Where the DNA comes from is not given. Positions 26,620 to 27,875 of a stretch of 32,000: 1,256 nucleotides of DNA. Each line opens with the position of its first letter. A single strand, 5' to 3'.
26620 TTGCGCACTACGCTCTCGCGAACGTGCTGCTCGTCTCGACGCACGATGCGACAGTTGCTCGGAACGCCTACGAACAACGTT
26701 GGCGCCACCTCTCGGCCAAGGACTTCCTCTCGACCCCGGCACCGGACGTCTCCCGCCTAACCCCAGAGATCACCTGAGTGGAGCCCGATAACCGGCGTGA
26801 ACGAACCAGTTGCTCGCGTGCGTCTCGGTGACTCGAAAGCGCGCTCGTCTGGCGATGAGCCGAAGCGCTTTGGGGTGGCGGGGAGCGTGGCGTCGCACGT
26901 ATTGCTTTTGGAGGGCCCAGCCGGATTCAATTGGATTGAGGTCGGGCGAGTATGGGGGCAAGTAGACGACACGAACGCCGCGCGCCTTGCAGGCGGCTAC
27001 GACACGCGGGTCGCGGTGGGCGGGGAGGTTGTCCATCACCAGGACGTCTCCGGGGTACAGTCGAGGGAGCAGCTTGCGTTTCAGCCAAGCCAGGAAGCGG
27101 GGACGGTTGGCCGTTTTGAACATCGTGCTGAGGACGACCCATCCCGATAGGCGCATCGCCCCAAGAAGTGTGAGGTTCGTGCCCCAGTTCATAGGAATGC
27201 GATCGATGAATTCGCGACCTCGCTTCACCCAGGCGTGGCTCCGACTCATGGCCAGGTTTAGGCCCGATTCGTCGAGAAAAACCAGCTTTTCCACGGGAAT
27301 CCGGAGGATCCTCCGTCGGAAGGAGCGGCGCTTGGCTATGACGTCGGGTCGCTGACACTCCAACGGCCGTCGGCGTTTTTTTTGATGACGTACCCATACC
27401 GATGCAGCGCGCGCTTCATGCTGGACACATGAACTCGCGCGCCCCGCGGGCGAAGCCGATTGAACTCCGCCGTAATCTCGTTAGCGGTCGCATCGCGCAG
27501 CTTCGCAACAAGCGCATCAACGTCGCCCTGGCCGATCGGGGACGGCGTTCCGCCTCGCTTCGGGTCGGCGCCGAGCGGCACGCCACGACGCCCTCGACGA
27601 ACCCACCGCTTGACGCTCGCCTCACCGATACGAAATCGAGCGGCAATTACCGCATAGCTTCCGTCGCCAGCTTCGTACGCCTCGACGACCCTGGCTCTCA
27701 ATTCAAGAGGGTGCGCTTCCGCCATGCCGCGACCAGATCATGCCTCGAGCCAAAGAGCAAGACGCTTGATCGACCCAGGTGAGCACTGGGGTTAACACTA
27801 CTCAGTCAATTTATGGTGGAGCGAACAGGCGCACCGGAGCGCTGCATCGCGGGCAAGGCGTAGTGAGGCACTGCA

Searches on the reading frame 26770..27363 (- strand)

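Call 6: search_protein_families(library=pfam, proteins=[window:26770-27363:-], max_evalue=0.01)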
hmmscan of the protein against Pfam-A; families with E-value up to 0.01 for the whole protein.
window:26770-27363:- (197 aa): 2 families
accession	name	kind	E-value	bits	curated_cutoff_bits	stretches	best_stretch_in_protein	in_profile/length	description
PF13358.12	DDE_3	-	4e-29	101.8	28.6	1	27-160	2-138/146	DDE superfamily endonuclease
PF03184.25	DDE_1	-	0.0011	19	22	1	90-159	58-133/177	DDE superfamily endonuclease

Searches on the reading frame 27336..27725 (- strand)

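Call 6: search_protein_families(library=pfam, proteins=[window:27336-27725:-], max_evalue=0.01)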
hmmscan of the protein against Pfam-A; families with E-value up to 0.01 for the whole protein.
window:27336-27725:- (129 aa): 6 families
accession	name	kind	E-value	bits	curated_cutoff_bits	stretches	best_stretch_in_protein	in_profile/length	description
PF13518.12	HTH_28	-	7.1e-08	32.8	25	1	10-45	2-36/52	Helix-turn-helix domain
PF01710.22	HTH_Tnp_IS630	-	1.1e-05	25.9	21.3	1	4-118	2-109/119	Transposase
PF13384.12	HTH_23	-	2.2e-05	24.6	24.6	1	8-44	5-40/50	Homeodomain-like domain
PF08281.18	Sigma70_r4_2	-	0.00033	20.7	25.7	1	9-47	14-52/54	Sigma-70, region 4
PF13551.12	HTH_29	-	0.0021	18.6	28.1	1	10-61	1-53/64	Winged helix-turn helix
PF13565.12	HTH_32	-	0.0028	18.6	33.7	1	37-107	1-56/73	Homeodomain-like domain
